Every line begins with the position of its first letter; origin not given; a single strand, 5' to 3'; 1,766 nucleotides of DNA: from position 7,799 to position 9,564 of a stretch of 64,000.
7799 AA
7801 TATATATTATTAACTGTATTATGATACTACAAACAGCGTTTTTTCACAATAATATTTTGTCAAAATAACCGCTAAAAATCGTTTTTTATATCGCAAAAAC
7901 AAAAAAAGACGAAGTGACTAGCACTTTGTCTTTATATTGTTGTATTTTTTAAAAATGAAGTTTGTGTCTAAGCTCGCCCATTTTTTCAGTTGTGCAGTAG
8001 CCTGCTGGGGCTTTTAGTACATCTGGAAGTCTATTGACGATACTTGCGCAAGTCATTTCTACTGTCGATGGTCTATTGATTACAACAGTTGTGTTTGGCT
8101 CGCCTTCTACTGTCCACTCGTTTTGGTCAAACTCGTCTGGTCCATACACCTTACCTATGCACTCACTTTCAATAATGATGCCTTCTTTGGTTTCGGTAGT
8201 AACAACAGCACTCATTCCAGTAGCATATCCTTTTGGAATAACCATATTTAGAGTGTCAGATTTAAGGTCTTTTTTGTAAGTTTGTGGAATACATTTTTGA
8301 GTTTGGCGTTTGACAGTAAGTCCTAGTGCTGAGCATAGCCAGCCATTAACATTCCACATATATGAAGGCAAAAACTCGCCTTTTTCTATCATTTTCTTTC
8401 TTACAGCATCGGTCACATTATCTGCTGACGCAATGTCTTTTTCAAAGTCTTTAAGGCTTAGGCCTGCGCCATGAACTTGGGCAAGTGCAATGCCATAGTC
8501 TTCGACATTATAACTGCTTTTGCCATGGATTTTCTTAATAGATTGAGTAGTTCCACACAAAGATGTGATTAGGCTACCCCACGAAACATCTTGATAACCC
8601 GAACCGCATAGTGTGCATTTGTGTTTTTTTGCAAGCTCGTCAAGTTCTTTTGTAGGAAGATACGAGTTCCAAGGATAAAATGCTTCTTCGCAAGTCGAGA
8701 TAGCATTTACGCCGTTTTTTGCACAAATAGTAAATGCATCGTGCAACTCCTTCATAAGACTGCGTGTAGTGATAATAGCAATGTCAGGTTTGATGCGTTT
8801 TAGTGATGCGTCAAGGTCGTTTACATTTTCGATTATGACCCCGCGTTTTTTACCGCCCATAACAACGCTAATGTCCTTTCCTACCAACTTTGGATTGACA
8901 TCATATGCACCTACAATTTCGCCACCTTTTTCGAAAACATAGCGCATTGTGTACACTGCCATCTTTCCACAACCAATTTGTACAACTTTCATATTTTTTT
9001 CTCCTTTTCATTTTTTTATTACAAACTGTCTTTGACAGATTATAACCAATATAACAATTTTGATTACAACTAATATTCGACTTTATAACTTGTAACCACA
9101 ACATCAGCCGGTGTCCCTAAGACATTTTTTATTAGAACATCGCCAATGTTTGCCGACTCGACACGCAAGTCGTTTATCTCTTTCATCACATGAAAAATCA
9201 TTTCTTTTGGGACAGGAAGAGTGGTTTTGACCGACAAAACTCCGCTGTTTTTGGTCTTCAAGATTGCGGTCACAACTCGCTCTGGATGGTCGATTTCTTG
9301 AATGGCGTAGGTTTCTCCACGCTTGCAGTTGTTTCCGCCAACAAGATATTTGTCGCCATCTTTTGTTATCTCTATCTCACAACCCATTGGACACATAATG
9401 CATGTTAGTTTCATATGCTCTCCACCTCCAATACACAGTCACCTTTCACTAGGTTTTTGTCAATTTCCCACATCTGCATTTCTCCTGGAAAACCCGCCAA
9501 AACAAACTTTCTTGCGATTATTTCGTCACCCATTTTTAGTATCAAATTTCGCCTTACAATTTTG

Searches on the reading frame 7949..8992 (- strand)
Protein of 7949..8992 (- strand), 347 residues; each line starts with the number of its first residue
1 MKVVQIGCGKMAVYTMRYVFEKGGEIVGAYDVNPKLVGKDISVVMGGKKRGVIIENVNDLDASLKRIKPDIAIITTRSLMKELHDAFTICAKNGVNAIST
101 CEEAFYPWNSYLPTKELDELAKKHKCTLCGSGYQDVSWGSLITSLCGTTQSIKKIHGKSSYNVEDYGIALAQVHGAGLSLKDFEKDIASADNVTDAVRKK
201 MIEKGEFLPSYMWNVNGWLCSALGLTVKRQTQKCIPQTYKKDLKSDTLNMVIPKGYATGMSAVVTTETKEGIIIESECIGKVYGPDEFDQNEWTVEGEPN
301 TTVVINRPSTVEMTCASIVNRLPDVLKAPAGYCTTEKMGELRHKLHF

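Call 65: search_protein_families(library=pfam, proteins=[window:7949-8992:-], max_evalue=0.00001)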
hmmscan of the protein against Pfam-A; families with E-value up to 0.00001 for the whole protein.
window:7949-8992:- (347 aa): 1 family
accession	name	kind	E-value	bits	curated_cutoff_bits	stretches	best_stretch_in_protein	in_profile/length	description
PF19328.4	DAP_DH_C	-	1.4e-06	28.5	23.3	0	140-336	5-188/206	2,4-diaminopentanoate dehydrogenase C-terminal domain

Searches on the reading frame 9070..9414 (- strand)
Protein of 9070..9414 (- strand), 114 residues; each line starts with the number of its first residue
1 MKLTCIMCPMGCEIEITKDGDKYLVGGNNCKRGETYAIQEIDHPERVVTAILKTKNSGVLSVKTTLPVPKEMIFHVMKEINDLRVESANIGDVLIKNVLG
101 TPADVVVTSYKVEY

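Call 65: search_protein_families(library=pfam, proteins=[window:9070-9414:-], max_evalue=0.00001)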
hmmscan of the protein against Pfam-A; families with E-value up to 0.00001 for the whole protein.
window:9070-9414:- (114 aa): 1 family
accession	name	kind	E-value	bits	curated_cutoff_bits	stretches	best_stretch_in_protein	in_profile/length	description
PF07892.16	DUF1667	-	7.8e-24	83.9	27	1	31-108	1-81/82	Protein of unknown function (DUF1667)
